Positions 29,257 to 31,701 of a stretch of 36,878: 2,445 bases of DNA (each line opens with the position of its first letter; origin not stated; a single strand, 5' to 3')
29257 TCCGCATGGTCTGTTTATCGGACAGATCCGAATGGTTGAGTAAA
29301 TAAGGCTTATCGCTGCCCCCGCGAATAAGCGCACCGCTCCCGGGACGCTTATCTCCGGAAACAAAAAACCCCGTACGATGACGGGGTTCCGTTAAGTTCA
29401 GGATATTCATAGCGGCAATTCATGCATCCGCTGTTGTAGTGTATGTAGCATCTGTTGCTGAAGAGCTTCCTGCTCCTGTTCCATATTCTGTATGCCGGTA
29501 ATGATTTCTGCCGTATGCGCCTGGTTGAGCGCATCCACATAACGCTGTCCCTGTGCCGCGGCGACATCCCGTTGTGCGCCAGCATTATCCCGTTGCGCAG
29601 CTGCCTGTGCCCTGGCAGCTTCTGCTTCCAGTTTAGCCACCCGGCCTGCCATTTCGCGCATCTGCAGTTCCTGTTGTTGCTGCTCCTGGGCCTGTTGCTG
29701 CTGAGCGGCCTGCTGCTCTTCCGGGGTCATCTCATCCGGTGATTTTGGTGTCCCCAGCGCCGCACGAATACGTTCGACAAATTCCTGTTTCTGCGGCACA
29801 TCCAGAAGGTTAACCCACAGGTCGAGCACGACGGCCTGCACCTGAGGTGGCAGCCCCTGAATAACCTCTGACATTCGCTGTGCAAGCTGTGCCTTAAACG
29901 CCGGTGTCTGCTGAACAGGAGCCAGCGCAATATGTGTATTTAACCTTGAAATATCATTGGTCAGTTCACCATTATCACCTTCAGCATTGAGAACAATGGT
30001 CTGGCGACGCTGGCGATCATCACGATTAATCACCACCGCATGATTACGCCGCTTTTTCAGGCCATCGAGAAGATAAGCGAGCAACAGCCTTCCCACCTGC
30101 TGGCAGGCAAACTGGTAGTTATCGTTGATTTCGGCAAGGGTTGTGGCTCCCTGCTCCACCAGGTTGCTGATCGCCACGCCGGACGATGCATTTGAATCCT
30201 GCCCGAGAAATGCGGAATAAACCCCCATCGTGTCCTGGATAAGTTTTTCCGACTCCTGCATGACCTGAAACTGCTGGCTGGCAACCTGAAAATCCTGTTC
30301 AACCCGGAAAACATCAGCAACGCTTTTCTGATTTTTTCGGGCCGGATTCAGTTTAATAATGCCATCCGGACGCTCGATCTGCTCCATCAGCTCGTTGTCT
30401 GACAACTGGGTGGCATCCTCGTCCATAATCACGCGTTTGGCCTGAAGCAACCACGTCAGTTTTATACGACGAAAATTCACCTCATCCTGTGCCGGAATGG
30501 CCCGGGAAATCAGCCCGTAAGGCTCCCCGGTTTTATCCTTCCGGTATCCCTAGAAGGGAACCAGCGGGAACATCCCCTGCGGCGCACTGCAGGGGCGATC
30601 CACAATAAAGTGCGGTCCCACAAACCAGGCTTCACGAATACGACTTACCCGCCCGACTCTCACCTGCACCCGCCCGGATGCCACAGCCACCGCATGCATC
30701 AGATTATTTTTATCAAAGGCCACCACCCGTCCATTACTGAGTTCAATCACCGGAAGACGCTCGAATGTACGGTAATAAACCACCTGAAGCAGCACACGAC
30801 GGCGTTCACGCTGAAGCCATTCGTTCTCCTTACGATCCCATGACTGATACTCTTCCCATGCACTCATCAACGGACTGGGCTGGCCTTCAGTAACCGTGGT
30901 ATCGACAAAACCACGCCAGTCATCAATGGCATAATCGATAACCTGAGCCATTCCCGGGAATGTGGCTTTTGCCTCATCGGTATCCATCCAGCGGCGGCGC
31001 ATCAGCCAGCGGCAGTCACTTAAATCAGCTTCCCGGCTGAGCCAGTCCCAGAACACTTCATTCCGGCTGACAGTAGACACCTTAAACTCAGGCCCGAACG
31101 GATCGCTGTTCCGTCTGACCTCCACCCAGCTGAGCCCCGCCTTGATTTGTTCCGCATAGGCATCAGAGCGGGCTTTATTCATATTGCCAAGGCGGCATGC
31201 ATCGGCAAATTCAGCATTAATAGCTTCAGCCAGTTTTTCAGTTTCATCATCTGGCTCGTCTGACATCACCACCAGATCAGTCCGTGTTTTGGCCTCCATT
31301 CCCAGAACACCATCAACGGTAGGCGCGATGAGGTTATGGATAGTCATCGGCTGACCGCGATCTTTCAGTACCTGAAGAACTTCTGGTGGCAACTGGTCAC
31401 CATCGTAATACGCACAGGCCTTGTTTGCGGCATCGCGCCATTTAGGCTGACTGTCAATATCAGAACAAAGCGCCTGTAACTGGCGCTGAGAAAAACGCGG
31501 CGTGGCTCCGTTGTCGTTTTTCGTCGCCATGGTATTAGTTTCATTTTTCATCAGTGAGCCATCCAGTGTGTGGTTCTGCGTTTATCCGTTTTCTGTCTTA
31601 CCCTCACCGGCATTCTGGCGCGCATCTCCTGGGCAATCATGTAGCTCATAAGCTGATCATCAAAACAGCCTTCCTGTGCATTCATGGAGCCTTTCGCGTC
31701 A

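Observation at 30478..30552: Portal gene interrupted by a single in-frame amber codon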

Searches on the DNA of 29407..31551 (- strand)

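Call 4: search_dna_similar(query=window:29407-31551:-, collection=phages, mode=near, max_rows=40)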
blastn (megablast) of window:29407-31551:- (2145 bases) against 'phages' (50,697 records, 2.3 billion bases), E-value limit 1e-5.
Records with a match: 194; places in all: 194; records where one place covers at least 80% of the query: 192.
Best place of each record, by identity: >=99% 2; 95-99% 5; 90-95% 186; 60-80% 1.
By first word of the organism name: Stx2a-converting 83; Escherichia 74; Stx2-converting 12; Shigella 6; Stx 6; Enterobacteria 5; Stx1 4; Stx1a-converting 1; Stx2 1; StxXX-converting 1; and 1 more.
By host as written in the record: - 100; Escherichia coli K514 (EHEC) 7; Escherichia coli O157:H7 5; Escherichia coli O157:H7 Morioka V526 4; Shigella flexneri 2a 2; Shigella sonnei 2; Escherichia coli O157:H7 SH2026 2; Escherichia coli O157:H7 strain 71074 2; and 57 more.
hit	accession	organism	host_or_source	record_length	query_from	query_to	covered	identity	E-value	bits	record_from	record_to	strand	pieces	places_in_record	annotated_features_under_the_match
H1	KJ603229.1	Shigella phage POCJ13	Shigella flexneri 2a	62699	1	2145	100%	99.8%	0e+0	3940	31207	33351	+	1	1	hypothetical protein (x2)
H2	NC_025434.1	Shigella phage POCJ13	Shigella flexneri 2a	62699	1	2145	100%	99.8%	0e+0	3940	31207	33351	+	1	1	portal protein | terminase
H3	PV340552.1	Escherichia phage PhiR12_3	Escherichia coli ECOR13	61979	1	2145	100%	97.1%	0e+0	3613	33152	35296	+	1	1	hypothetical protein (x2)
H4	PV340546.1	Escherichia phage PhiR5_2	Escherichia coli str. K-12 substr. ...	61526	1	2145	100%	97.0%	0e+0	3607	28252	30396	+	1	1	hypothetical protein | terminase subunit protein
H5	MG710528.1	Escherichia phage GER2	Escherichia coli O117:H7 strain 23169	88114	1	2145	100%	96.8%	0e+0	3579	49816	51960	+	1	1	putative portal protein | hypothetical protein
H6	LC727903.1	Stx1a-converting phage Stx1_2409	-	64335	1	2145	100%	95.1%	0e+0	3374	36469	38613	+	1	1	none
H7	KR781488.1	Shigella phage Ss-VASD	Shigella sonnei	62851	1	2145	100%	93.8%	0e+0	3219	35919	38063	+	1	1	putative portal protein | hypothetical protein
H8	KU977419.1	Stx1 converting phage AU5Stx1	-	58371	1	2145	100%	93.8%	0e+0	3219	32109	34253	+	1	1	porT: portal protein | terL: large subunit terminase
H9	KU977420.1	Stx1 converting phage AU6Stx1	-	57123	1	2145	100%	93.8%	0e+0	3219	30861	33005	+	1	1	porT: portal protein | terL: large subunit terminase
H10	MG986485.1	Escherichia phage SH2026Stx1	Escherichia coli O157:H7 SH2026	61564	1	2145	100%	93.8%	0e+0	3219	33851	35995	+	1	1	putative portal protein | large subunit terminase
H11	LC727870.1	Stx2a-converting phage Stx2a_EH0430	-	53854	1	2145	100%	93.8%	0e+0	3219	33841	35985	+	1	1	record has no annotation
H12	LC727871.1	Stx2a-converting phage Stx2a_EH0474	-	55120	1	2145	100%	93.8%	0e+0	3219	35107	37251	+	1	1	record has no annotation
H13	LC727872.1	Stx2a-converting phage Stx2a_EH1535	-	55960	1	2145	100%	93.8%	0e+0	3219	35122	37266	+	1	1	record has no annotation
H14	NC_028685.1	Shigella phage Ss-VASD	Shigella sonnei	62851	1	2145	100%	93.8%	0e+0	3219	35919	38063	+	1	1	portal protein | terminase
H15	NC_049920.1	Stx1 converting phage AU5Stx1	-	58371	1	2145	100%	93.8%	0e+0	3219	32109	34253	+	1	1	porT: portal protein | terL: large subunit terminase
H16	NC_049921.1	Stx1 converting phage AU6Stx1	-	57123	1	2145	100%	93.8%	0e+0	3219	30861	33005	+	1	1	porT: portal protein | terL: large subunit terminase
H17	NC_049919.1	Escherichia phage SH2026Stx1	Escherichia coli O157:H7 SH2026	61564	1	2145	100%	93.8%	0e+0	3219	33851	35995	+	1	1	portal protein | large subunit terminase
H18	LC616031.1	Stx2a-converting phage Stx2_EH0505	-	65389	1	2145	100%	93.7%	0e+0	3214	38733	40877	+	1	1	none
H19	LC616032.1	Stx2a-converting phage Stx2_EH1965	-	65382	1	2145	100%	93.7%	0e+0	3214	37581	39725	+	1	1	none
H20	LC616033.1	Stx2a-converting phage Stx2_EH0787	-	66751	1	2145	100%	93.7%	0e+0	3214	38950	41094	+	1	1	none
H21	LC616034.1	Stx2a-converting phage Stx2_EH0337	-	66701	1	2145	100%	93.7%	0e+0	3214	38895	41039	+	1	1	none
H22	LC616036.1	Stx2a-converting phage Stx2_PV06-102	-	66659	1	2145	100%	93.7%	0e+0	3214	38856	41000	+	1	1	none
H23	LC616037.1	Stx2a-converting phage Stx2_4151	-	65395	1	2145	100%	93.7%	0e+0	3214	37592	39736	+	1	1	none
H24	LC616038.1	Stx2a-converting phage Stx2_707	-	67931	1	2145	100%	93.7%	0e+0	3214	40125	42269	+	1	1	none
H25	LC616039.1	Stx2a-converting phage Stx2_131033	-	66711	1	2145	100%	93.7%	0e+0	3214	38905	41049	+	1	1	none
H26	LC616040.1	Stx2a-converting phage Stx2_3993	-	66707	1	2145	100%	93.7%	0e+0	3214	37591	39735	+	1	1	none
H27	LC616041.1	Stx2a-converting phage Stx2_PV12-16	-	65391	1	2145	100%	93.7%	0e+0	3214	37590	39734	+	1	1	none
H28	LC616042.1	Stx2a-converting phage Stx2_12E064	-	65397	1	2145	100%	93.7%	0e+0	3214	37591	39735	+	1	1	none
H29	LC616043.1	Stx2a-converting phage Stx2_3725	-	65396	1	2145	100%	93.7%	0e+0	3214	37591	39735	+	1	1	none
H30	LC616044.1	Stx2a-converting phage Stx2_8243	-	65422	1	2145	100%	93.7%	0e+0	3214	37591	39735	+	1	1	none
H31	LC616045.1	Stx2a-converting phage Stx2_481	-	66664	1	2145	100%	93.7%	0e+0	3214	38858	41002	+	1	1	none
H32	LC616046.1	Stx2a-converting phage Stx2_5122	-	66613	1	2145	100%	93.7%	0e+0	3214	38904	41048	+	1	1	none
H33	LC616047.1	Stx2a-converting phage Stx2_6804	-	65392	1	2145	100%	93.7%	0e+0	3214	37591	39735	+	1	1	none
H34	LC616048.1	Stx2a-converting phage Stx2_07Y06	-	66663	1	2145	100%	93.7%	0e+0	3214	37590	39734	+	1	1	none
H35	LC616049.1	Stx2a-converting phage Stx2_11Y11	-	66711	1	2145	100%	93.7%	0e+0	3214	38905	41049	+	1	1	none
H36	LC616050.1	Stx2a-converting phage Stx2_3350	-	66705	1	2145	100%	93.7%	0e+0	3214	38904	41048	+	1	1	none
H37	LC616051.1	Stx2a-converting phage Stx2_PV07-173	-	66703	1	2145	100%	93.7%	0e+0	3214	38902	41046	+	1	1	none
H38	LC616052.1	Stx2a-converting phage Stx2_7982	-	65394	1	2145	100%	93.7%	0e+0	3214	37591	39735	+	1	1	none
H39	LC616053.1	Stx2a-converting phage Stx2_12849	-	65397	1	2145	100%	93.7%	0e+0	3214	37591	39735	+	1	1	none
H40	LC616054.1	Stx2a-converting phage Stx2_12E092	-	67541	1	2145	100%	93.7%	0e+0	3214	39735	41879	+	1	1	none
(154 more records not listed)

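Call 5: search_dna_similar(query=window:30350-30750:-, collection=ecoli_genomes, mode=near, max_rows=40)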
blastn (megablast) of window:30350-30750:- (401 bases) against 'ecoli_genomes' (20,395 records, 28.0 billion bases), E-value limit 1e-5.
Records with a match: 422; places in all: 477; records where one place covers at least 80% of the query: 422.
Genomes with a match: 421 of 5426; with a place that covers at least 80% of the query: 421. Places per genome that has any: lowest 1, median 1, highest 3. On chromosomes: 473 places; on plasmids: 4.
Best place of each record, by identity: >=99% 49; 95-99% 3; 90-95% 370.
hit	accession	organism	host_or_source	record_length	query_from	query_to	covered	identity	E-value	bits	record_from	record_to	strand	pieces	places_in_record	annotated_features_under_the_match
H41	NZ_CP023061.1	Escherichia coli strain FORC_069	Homo sapiens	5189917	1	401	100%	99.8%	0e+0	736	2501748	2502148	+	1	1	hypothetical protein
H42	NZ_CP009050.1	Escherichia coli NCCP15648 strain NCCP15648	stool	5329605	1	401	100%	99.8%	0e+0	736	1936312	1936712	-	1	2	hypothetical protein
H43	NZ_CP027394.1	Escherichia coli O104:H4 strain FDAARGOS_349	Homo sapiens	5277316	1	401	100%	99.8%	0e+0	736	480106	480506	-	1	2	portal protein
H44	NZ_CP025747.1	Escherichia coli strain ML35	missing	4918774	1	401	100%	99.8%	0e+0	736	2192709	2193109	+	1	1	hypothetical protein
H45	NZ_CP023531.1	Escherichia coli strain FDAARGOS_401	Homo sapiens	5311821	1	401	100%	99.8%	0e+0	736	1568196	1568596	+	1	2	portal protein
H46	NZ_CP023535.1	Escherichia coli strain FDAARGOS_403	Homo sapiens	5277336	1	401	100%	99.8%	0e+0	736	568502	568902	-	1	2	portal protein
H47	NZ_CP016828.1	Escherichia coli strain FORC_043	Homo sapiens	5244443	1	401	100%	99.8%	0e+0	736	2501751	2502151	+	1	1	hypothetical protein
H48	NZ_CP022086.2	Escherichia coli O104:H4 strain FDAARGOS_348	Homo sapiens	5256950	1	401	100%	99.8%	0e+0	736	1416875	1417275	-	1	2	portal protein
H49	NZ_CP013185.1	Escherichia coli strain FORC_029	stool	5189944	1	401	100%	99.8%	0e+0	736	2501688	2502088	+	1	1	hypothetical protein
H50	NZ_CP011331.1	Escherichia coli O104:H4 str. C227-11 strain C227-11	Homo sapiens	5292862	1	401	100%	99.8%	0e+0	736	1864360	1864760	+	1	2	portal protein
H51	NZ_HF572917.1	Escherichia coli strain HUSEC2011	Homo sapiens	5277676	1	401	100%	99.8%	0e+0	736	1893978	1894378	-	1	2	portal protein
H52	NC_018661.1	Escherichia coli O104:H4 str. 2009EL-2071 strain 2009EL-2071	Stool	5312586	1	401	100%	99.8%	0e+0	736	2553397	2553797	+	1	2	portal protein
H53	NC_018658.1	Escherichia coli O104:H4 str. 2011C-3493 strain 2011C-3493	-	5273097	1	401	100%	99.8%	0e+0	736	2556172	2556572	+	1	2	portal protein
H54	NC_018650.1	Escherichia coli O104:H4 str. 2009EL-2050 strain 2009EL-2050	Unknown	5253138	1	401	100%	99.8%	0e+0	736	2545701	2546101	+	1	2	portal protein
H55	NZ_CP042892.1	Escherichia coli O10:H32 strain NMBU-W12E19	surface water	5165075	1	401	100%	99.8%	0e+0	736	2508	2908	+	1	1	hypothetical protein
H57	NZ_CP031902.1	Escherichia coli O104:H4 strain FWSEC0009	Homo sapiens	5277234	1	401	100%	99.8%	0e+0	736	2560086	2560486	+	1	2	portal protein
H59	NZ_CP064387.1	Escherichia coli O104:H4 strain PartB-EcoliO104H4-RM8376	missing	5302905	1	401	100%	99.8%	0e+0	736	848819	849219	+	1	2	portal protein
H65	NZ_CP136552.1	Escherichia coli O104:H4 strain rpoS_ATGtoATA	Homo sapiens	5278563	1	401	100%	99.8%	0e+0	736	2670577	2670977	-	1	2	portal protein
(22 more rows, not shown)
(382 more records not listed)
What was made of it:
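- Related E. coli genomes hold up to 3 copies of this portal region, and O104:H4 strains hold 2 (call 5).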

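Call 6: get_annotated_region(hit=H2, flank=3000)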
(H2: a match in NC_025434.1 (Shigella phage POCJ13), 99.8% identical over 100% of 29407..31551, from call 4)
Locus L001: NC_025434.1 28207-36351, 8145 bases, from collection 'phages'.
description: Shigella phage POCJ13, complete genome.
organism: Shigella phage POCJ13 (NCBI taxid 1498227)
taxonomy: Viruses; Duplodnaviria; Heunggongvirae; Uroviricota; Caudoviricetes; Sepvirinae; Diegovirus; Diegovirus POCJ13
host: Shigella flexneri 2a; source: -; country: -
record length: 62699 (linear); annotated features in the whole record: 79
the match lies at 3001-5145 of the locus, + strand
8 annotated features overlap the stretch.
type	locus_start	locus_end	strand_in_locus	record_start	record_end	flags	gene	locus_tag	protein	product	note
CDS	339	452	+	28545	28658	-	-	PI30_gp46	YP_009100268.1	hypothetical protein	-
CDS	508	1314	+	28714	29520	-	-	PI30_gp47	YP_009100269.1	terminase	-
CDS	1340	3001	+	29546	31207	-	-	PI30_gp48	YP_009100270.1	terminase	-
CDS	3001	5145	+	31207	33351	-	-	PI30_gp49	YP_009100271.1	portal protein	-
CDS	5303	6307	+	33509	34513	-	-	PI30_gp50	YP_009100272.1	hypothetical protein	-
CDS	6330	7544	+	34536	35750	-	-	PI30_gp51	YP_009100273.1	major head protein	-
CDS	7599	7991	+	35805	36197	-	-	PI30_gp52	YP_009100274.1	virion structural protein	-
CDS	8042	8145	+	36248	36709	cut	-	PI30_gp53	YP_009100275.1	hypothetical protein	-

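Call 7: get_annotated_region(hit=H43, flank=3000)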
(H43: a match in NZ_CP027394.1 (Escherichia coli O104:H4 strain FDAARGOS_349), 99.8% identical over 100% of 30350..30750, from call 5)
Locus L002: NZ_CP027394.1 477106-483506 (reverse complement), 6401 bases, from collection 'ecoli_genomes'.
description: Escherichia coli O104:H4 strain FDAARGOS_349 chromosome, complete genome
organism: Escherichia coli O104:H4 strain FDAARGOS_349 (NCBI taxid 1038927)
replicon: chromosome; assembly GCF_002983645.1
host: Homo sapiens; source: stool; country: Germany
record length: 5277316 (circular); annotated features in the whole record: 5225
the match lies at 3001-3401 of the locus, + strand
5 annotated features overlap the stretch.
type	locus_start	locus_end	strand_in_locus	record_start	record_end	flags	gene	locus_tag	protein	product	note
CDS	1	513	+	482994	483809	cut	-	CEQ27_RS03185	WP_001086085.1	terminase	-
CDS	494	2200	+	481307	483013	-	-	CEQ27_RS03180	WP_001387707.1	terminase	-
CDS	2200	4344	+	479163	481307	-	-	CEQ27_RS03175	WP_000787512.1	portal protein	-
CDS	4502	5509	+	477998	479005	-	-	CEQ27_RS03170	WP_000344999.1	hypothetical protein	-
CDS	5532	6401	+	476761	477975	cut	-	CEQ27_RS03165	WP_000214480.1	N4-gp56 family major capsid protein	-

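Call 8: get_annotated_region(hit=H8, flank=1500)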
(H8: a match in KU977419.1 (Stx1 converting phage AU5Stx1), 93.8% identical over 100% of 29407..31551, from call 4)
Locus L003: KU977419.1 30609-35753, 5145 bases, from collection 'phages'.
description: Stx1 converting phage AU5Stx1, complete genome.
organism: Stx1 converting phage AU5Stx1 (NCBI taxid 1855815)
taxonomy: Viruses; Duplodnaviria; Heunggongvirae; Uroviricota; Caudoviricetes; Sepvirinae; Traversvirus; Traversvirus AU5Stx1
host: -; source: -; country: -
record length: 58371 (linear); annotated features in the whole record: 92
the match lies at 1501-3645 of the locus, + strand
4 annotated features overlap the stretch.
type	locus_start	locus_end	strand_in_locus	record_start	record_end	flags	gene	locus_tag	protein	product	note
CDS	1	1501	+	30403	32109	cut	terL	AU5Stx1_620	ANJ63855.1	large subunit terminase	-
CDS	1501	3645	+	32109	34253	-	porT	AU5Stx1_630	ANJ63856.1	portal protein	-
CDS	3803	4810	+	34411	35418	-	-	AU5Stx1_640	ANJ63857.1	hypothetical protein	-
CDS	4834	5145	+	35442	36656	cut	-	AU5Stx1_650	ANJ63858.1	capsid protein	-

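Call 9: get_annotated_region(hit=H41, flank=3000)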
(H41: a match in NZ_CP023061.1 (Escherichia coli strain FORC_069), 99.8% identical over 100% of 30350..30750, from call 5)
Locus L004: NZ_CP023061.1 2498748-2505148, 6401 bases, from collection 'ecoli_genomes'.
description: Escherichia coli strain FORC_069 chromosome, complete genome
organism: Escherichia coli strain FORC_069 (NCBI taxid 562)
replicon: chromosome; assembly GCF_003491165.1
host: Homo sapiens; source: human stool; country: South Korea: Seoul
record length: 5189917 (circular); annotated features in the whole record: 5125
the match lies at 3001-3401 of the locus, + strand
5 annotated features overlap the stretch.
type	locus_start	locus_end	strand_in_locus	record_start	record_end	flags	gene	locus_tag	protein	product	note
CDS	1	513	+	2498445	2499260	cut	-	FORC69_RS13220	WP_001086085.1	terminase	-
CDS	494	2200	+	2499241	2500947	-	-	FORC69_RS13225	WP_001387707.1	terminase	-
CDS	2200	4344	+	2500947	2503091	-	-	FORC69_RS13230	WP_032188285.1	hypothetical protein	-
CDS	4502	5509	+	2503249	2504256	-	-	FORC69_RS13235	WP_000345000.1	hypothetical protein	-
CDS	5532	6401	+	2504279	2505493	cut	-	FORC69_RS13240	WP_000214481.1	N4-gp56 family major capsid protein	-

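Call 12: search_dna_similar(query=window:30531-30571:-, collection=ecoli_genomes, mode=near, max_rows=30, max_evalue=0.001)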
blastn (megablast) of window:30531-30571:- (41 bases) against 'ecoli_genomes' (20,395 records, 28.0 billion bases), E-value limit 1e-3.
No match.

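Call 13: search_dna_similar(query=window:30531-30571:-, collection=phages, mode=near, max_rows=30, max_evalue=0.001)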
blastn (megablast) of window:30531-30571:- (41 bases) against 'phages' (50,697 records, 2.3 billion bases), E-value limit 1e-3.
No match.
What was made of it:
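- On Defective (decaying) prophage with a pseudogenised morphogenesis gene: The TAG 41-mer is absent from 5,426 E. coli genomes and 50,697 phage records (calls 12, 13).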

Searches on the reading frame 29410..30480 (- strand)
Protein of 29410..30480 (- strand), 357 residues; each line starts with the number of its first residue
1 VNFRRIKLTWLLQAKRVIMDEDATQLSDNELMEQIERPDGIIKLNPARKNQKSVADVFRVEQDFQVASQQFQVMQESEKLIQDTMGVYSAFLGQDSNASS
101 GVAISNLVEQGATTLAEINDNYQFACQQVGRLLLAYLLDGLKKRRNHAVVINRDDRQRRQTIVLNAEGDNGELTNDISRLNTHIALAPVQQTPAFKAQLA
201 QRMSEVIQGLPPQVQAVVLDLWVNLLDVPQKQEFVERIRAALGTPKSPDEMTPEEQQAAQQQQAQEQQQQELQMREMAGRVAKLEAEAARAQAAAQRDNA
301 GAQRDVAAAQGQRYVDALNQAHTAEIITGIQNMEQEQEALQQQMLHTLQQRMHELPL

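Call 42: find_encoding_contigs(protein=window:29410-30480:-, flank=10000, max_places=10)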
Protein window:29410-30480:- (357 aa): 4 contigs read that carry it; 4 places shown.
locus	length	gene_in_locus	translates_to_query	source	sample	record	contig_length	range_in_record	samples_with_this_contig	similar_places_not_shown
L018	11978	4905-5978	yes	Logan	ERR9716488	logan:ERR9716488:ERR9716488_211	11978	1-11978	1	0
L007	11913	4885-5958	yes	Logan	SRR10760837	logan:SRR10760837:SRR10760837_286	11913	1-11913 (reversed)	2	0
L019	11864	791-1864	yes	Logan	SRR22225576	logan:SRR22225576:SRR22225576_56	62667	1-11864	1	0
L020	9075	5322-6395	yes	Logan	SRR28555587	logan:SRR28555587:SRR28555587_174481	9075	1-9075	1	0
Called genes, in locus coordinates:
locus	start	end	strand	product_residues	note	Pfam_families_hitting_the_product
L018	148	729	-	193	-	PF00300:His_Phos_1 (weak)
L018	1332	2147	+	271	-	-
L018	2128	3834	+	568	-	-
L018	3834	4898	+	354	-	PF16510:P22_portal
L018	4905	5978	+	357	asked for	PF16510:P22_portal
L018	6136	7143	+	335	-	-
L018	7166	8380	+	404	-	PF13252:Phage_capsid_3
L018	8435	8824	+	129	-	-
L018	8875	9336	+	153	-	-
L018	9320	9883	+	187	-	-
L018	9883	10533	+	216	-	PF24175:SU10_adaptor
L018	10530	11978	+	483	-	?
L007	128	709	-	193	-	PF00300:His_Phos_1 (weak)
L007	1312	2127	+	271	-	-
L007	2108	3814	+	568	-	-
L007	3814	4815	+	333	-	PF16510:P22_portal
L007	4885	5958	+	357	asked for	PF16510:P22_portal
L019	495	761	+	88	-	PF16510:P22_portal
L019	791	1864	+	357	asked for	PF16510:P22_portal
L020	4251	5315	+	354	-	PF16510:P22_portal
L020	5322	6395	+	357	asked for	PF16510:P22_portal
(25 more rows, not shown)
